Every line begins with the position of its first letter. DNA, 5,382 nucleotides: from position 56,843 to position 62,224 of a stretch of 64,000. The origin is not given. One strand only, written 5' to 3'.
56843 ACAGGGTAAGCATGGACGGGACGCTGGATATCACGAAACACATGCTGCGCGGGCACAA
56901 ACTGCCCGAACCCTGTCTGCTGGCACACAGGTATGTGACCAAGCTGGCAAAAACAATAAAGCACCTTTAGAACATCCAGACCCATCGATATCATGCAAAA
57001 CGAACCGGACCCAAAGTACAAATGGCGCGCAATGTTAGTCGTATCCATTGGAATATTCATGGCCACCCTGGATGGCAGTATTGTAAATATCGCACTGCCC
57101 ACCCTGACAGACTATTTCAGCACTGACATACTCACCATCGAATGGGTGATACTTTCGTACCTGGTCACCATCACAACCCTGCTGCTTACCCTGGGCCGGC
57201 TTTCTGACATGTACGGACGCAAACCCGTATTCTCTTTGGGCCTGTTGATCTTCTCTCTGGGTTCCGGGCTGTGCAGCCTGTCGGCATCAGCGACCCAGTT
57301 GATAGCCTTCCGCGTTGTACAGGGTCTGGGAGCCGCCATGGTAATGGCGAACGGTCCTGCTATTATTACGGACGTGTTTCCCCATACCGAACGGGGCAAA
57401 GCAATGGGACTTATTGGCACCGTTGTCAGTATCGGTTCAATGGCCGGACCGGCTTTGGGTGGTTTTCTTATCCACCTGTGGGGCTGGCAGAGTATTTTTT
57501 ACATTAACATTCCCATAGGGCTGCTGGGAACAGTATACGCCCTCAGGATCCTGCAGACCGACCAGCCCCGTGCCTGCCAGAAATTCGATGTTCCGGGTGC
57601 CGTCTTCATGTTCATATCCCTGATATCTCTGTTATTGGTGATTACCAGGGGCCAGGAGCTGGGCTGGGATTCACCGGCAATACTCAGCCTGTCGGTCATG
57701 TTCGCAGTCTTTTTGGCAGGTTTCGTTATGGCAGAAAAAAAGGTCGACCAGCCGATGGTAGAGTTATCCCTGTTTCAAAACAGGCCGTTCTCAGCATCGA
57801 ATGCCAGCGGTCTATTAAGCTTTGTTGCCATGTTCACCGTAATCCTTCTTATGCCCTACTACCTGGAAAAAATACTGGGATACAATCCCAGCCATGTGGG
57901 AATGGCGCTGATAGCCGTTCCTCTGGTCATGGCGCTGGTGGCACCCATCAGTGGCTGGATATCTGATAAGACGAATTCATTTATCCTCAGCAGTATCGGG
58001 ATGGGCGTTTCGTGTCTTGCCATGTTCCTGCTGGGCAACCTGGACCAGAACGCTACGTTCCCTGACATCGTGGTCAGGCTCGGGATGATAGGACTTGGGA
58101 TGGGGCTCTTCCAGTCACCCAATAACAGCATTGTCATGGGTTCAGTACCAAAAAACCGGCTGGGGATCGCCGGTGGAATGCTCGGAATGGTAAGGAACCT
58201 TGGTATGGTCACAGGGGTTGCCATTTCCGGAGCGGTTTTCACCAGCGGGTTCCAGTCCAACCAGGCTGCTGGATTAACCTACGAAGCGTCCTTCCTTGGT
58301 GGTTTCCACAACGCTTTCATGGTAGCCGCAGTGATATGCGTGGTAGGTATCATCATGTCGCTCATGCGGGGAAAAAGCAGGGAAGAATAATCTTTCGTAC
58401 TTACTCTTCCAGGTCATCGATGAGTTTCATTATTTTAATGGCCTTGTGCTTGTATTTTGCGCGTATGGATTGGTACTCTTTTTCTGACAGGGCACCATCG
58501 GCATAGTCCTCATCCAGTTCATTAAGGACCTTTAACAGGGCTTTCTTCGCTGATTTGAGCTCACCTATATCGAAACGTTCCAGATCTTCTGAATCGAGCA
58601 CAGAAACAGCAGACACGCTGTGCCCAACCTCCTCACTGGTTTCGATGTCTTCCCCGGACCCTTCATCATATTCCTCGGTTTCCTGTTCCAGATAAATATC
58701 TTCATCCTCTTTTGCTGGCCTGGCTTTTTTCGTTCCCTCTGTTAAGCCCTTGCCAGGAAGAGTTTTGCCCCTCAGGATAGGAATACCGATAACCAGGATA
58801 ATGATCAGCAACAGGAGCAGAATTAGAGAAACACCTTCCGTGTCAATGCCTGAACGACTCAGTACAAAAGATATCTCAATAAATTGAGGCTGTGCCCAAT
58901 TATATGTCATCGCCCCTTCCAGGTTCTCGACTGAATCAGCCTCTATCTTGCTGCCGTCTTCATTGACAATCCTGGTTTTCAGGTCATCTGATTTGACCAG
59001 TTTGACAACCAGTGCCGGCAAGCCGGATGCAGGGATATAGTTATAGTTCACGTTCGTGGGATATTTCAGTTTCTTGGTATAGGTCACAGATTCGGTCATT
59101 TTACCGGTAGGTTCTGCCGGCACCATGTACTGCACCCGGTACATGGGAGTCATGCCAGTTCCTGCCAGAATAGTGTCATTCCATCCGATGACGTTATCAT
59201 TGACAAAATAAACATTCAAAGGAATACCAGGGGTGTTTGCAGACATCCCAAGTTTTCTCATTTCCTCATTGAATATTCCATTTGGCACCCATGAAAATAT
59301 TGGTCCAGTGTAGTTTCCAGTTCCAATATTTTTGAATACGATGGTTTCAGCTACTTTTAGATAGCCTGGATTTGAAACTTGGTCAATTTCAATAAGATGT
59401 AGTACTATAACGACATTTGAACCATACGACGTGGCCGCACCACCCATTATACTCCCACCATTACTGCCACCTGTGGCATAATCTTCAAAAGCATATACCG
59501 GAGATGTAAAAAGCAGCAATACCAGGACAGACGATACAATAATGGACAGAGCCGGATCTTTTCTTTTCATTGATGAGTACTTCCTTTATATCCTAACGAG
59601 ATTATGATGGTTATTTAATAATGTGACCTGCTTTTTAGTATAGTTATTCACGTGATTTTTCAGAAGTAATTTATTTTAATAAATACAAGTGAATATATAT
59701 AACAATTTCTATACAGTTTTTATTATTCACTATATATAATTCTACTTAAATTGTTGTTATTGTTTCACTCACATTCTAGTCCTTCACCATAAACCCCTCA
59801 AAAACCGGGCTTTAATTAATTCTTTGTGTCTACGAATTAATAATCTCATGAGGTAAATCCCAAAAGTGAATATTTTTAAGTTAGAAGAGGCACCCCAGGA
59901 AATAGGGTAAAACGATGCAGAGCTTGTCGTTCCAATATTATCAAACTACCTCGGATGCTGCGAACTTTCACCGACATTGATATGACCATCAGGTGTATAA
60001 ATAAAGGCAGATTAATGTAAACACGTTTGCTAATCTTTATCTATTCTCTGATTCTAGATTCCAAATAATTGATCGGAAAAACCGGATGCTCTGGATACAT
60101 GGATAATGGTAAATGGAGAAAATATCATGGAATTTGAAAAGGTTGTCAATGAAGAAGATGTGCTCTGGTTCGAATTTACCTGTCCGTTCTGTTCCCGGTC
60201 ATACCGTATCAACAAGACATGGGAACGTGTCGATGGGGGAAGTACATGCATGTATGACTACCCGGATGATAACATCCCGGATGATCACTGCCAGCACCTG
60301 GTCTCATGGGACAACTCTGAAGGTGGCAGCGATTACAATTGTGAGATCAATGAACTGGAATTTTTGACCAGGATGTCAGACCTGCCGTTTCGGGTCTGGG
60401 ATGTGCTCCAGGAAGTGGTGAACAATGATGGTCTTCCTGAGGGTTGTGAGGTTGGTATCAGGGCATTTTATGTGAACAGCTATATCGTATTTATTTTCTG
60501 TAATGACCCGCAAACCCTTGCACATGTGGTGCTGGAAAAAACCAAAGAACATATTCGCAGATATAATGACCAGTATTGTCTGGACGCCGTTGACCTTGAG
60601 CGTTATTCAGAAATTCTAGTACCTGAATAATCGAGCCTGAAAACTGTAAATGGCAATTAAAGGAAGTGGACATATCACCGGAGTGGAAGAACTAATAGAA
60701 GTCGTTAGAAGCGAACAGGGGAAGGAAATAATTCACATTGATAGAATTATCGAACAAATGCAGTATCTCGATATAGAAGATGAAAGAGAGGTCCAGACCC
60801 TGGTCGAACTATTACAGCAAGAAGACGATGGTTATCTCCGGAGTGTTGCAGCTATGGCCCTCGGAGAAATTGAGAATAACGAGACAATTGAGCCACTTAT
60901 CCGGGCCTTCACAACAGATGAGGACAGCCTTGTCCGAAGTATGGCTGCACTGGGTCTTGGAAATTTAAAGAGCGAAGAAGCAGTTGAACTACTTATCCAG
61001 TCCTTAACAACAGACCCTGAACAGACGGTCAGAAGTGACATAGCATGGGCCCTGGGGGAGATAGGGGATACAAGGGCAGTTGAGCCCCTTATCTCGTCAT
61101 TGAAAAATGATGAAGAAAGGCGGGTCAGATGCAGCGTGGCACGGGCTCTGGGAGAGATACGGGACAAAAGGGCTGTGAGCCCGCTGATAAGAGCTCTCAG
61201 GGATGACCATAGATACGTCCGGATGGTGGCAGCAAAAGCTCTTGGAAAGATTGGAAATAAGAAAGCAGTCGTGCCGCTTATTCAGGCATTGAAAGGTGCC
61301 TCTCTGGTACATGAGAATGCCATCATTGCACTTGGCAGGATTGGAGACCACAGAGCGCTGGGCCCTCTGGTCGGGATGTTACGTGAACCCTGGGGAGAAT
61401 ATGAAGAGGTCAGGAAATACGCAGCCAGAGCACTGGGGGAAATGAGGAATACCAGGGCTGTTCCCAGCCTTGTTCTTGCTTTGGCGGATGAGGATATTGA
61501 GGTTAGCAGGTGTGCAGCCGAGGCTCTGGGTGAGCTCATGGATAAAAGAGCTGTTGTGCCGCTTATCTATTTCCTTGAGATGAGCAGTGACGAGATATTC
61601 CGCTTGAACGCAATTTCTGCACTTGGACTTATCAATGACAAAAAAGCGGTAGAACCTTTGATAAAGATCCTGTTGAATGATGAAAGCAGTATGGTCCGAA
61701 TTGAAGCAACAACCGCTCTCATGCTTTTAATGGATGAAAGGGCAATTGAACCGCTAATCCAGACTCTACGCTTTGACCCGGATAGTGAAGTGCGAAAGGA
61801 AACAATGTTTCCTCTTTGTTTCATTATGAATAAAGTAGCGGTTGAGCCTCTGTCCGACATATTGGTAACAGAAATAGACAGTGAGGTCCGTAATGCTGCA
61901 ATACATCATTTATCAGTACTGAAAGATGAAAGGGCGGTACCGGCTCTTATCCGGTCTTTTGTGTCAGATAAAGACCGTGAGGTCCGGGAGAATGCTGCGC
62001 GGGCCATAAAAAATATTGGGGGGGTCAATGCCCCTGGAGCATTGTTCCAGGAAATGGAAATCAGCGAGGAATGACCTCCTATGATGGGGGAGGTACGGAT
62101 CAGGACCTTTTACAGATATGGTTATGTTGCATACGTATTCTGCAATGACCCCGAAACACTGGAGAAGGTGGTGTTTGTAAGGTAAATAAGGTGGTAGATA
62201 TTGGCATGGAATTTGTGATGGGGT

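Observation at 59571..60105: Second AT-rich region shares the TATTCAC and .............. motif set with the 6.2-6.7 kb region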

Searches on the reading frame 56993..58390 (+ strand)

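Call 7: search_protein_families(library=pfam, proteins=[window:56993-58390:+], max_evalue=0.01)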
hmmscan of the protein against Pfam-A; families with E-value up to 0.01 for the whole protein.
window:56993-58390:+ (465 aa): 4 families
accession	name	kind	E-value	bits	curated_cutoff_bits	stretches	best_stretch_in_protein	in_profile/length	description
PF07690.21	MFS_1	-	2e-69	234.6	33.4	2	18-408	2-346/347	Major Facilitator Superfamily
PF00083.30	Sugar_tr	-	6e-09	35.7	22.3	1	47-181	46-186/452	Sugar (and other) transporter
PF13347.12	MFS_2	-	7.1e-08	31.8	27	1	259-459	219-422/427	MFS/sugar transport protein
PF05977.19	MFS_3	-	7.2e-05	21.8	27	1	43-184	41-186/524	Transmembrane secretion effector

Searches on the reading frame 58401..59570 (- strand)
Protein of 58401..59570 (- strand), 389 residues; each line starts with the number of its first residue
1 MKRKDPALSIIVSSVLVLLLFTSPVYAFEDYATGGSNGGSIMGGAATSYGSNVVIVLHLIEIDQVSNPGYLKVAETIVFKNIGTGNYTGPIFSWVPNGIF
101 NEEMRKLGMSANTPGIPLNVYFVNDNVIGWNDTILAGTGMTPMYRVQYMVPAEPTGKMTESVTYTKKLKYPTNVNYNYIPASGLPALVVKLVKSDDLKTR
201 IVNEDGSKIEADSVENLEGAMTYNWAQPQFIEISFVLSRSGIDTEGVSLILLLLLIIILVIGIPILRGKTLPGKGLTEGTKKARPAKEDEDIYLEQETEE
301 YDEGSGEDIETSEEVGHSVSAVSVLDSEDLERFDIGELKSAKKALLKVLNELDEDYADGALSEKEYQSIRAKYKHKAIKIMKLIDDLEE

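Call 7: search_protein_families(library=pfam, proteins=[window:58401-59570:-], max_evalue=0.01)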
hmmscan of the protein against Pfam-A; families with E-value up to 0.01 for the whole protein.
window:58401-59570:- (389 aa): 0 families

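Call 50: search_protein_families(library=ncbifam, proteins=[window:58401-59570:-], max_evalue=1)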
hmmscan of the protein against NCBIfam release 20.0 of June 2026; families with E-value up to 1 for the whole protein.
window:58401-59570:- (389 aa): 2 families
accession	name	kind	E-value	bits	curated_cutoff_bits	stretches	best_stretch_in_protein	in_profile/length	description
TIGR03142.1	cytochro_ccmI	equivalog_domain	0.019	15.3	29.3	0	349-372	45-68/118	c-type cytochrome biogenesis protein CcmI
NF053819.1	EF0750_LPXTG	subfamily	0.27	11.7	47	1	1-38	1-36/105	EF2685/EF0750 family sortase-dependent surface protein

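Call 61: find_related_loci(query=window:58401-59570:-, collection=metagenome_contigs, flank=3000)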
Query window:58401-59570:- (389 aa) in metagenome_contigs; peptide patterns used: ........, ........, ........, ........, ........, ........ (x = any residue, [..] = any of these).
68 stretches matched a pattern, but none encodes a relative of the query by tblastn (E <= 1e-3).
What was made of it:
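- Tried and rejected: The metagenome scan with the 389-aa protein found nothing (call 61).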

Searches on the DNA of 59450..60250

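Call 71: search_rna_families(source=window, start=59450, end=60250, threshold=evalue, max_evalue=1)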
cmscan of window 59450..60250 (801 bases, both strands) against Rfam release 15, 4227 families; matches with E-value up to 1: 0.
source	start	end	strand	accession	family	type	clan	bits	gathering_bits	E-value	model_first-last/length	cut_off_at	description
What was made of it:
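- On Known cis-regulatory RNA or structured RNA in the spacer: No Rfam hit at E<=1 in 59450-60250 (call 71).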

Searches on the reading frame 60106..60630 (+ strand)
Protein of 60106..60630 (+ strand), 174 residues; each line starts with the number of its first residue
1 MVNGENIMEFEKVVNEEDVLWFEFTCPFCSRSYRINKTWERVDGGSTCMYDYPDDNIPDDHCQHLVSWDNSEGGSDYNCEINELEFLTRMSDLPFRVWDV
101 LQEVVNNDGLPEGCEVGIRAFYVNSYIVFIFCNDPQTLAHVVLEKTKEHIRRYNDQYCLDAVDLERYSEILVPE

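Call 7: search_protein_families(library=pfam, proteins=[window:60106-60630:+], max_evalue=0.01)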
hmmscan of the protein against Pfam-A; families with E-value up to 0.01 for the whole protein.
window:60106-60630:+ (174 aa): 0 families

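Call 9: find_encoding_contigs(protein=window:60106-60630:+, flank=10000, max_places=10)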
Protein window:60106-60630:+ (174 aa): no gene with exactly this product is on record in the collection.

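Call 11: find_related_loci(query=window:60106-60630:+, collection=genome_contigs, flank=10000)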
Query window:60106-60630:+ (174 aa) in genome_contigs; peptide patterns used: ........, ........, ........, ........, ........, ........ (x = any residue, [..] = any of these).
86 stretches matched a pattern; 1 encode a relative of the query (tblastn E <= 1e-3); 1 distinct loci.
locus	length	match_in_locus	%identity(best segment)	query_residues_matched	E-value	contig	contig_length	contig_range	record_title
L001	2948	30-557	95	1-174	6e-117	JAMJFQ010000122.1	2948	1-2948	MAG: ANME-2 cluster archaeon isolate B4-03 NODE_3257_length_2948_cov_303.398894, whole genome shotgun sequence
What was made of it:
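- Tried and rejected: The genome_contigs scan gave only one contig, which starts 30 nt before the gene (call 11).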

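Call 34: find_homologous_proteins(query=window:60106-60630:+, max_evalue=0.001)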
Query window:60106-60630:+ (174 aa): 17 proteins with E <= 0.001 among 32 candidates.
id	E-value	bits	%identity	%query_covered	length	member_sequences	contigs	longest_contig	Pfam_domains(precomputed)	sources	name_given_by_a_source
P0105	1.2e-106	372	94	97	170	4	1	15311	-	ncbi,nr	ncbi:MAG: hypothetical protein SCH39_12875 [Methanosarcinales archaeon]|nr:hypothetical protein [Met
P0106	9.2e-101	353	90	96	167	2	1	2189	-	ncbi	-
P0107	3.3e-88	312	81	96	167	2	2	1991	-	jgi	-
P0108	2.7e-80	287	77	90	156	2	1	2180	-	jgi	-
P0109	3.2e-79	283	75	96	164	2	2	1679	-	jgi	-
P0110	4.2e-71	257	66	96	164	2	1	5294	-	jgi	-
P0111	1.7e-60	222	95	57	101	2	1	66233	-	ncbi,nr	ncbi:MAG: hypothetical protein P1P72_03125, partial [ANME-2 cluster archaeon]|nr:hypothetical protei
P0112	5.2e-57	211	61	84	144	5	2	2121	-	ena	-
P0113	1.5e-56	209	70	77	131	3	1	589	-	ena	-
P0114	2.9e-47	179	51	94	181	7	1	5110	-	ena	-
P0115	1.4e-43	167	80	53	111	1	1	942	-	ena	-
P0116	5.4e-40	155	64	61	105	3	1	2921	-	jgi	-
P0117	3.0e-31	127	83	41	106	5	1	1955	-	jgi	-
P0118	8.1e-30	122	68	47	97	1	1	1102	-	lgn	-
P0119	8.6e-25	106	83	37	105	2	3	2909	-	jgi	jgi:hypothetical protein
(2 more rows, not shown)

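Call 35: find_encoding_contigs(protein=P0105, flank=6000, max_places=2)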
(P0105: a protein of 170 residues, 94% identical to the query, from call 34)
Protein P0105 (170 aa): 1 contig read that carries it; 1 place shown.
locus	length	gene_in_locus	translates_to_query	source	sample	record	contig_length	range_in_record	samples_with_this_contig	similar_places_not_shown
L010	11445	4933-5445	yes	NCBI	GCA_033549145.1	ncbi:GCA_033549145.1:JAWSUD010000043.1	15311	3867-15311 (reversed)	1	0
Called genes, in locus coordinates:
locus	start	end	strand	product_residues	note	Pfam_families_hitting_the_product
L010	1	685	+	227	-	PF01609:DDE_Tnp_1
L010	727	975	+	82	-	-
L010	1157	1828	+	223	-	PF04493:Endonuclease_5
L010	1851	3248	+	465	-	PF00083:Sugar_tr, PF07690:MFS_1, PF13347:MFS_2, PF07690:MFS_1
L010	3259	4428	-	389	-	-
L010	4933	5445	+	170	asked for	-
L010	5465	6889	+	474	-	-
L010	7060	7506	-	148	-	-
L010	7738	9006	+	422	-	PF13173:AAA_14, PF13635:DUF4143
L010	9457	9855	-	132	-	-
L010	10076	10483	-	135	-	-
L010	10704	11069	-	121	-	-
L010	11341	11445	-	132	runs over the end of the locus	-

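Call 36: find_encoding_contigs(protein=P0110, flank=6000, max_places=3)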
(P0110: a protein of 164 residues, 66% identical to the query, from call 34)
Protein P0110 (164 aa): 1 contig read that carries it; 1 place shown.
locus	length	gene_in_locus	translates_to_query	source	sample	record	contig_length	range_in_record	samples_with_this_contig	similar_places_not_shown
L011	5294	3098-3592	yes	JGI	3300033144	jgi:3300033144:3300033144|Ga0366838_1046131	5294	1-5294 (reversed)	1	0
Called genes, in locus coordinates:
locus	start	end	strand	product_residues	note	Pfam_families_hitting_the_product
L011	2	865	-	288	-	?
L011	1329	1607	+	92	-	-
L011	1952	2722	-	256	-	PF00149:Metallophos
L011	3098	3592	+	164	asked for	-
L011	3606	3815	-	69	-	-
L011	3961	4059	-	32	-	-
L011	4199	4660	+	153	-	-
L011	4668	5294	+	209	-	?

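Call 37: find_encoding_contigs(protein=P0114, flank=6000, max_places=3)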
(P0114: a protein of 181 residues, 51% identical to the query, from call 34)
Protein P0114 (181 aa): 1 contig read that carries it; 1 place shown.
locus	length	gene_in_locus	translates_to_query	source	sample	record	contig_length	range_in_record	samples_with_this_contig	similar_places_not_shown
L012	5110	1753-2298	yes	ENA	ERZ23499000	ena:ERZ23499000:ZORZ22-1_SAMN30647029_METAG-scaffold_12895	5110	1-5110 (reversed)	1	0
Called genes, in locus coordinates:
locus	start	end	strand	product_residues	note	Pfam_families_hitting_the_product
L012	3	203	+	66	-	?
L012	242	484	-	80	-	PF04014:MazE_antitoxin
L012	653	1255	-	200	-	-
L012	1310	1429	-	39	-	-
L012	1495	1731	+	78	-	-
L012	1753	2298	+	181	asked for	-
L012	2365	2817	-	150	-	-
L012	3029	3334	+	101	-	-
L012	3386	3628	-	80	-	-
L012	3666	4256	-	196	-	-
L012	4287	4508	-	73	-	-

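Call 41: find_encoding_contigs(protein=P0111, flank=4000, max_places=2)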
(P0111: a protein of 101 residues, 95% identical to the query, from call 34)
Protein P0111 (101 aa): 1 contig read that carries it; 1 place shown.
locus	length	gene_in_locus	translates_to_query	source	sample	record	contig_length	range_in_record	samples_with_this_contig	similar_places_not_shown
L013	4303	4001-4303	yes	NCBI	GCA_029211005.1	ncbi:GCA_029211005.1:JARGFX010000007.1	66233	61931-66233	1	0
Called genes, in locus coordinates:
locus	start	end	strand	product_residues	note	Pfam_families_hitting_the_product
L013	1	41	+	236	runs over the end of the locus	PF01066:CDP-OH_P_transf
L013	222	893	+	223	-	PF04493:Endonuclease_5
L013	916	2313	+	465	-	PF00083:Sugar_tr, PF07690:MFS_1, PF13347:MFS_2 (weak), PF07690:MFS_1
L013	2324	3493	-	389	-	-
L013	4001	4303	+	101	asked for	?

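Call 50: search_protein_families(library=ncbifam, proteins=[window:60127-60630:+], max_evalue=1)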
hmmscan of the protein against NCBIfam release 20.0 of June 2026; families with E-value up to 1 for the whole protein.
window:60127-60630:+ (167 aa): 0 families

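Call 63: find_related_loci(query=A6, collection=metagenome_contigs, flank=3000)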
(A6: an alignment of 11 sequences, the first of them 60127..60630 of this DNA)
Query A6 (167 aa) in metagenome_contigs; peptide patterns used: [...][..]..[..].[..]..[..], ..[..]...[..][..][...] (x = any residue, [..] = any of these).
262 stretches matched a pattern; 7 encode a relative of the query (tblastn E <= 1e-3); 7 distinct loci.
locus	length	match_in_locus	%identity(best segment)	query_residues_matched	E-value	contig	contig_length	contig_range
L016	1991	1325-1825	81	1-167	6e-95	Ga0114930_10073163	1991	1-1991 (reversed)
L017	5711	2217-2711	78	1-165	7e-90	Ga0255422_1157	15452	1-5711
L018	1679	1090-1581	75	1-167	3e-87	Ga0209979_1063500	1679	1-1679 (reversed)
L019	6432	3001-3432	60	1-147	2e-60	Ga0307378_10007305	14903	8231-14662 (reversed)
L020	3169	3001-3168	89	76-131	5e-31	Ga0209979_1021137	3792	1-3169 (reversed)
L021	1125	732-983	67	90-167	4e-31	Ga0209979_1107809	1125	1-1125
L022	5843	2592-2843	60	90-167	4e-24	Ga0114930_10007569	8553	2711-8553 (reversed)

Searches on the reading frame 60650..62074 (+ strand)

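Call 7: search_protein_families(library=pfam, proteins=[window:60650-62074:+], max_evalue=0.01)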
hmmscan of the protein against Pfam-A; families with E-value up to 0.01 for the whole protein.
window:60650-62074:+ (474 aa): 19 families
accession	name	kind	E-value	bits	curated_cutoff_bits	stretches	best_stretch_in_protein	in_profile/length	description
PF13646.12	HEAT_2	-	1.1e-95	314.5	27.7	7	49-136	2-88/88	HEAT repeats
PF03130.22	HEAT_PBS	-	1.4e-56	182.8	20.9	6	159-185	1-27/27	PBS lyase HEAT-like repeat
PF02985.28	HEAT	-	1.5e-38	127.6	23.5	2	430-456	2-27/31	HEAT repeat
PF00514.29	Arm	-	3.6e-29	100.2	20.6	0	424-456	8-39/41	Armadillo/beta-catenin-like repeat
PF13513.12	HEAT_EZ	-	1.3e-28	99.4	27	0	110-138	28-55/55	HEAT-like repeat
PF12717.13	Cnd1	-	4.1e-15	56.7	26.4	1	63-141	2-88/162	non-SMC mitotic condensation complex subunit 1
PF01602.26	Adaptin_N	-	7.8e-07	28.5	37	1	270-456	152-365/524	Adaptin N terminal region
PF25151.1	TPR_Trm732_C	-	1.5e-06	28.6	27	0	75-122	93-140/159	Trm732, C-terminal TPR repeats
PF14668.11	RICTOR_V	-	1.8e-05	25.3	27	0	100-146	17-63/71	Rapamycin-insensitive companion of mTOR, domain 5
PF21581.3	SCD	-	2.1e-05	25.2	27.5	0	340-367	37-64/75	Stromalin conservative domain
PF08713.17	DNA_alkylation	-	4e-05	23.8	21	1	70-143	110-187/213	DNA alkylation repair enzyme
PF24768.1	ARM_ARMC5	-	0.00039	20.3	79.9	0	422-460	63-101/289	ARMC5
PF25767.1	ARM_TBCD_2nd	-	0.00045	20.1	29.7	0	175-203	78-106/245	Tubulin-specific chaperone D-like, ARM repeats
PF01347.28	Vitellogenin_N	-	0.00045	19.4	24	0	291-383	484-583/590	Lipoprotein amino terminal region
PF25786.1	HEAT_GCN1_C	-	0.00079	19.9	27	0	176-201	29-54/151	GCN1-like, C-terminal HEAT repeats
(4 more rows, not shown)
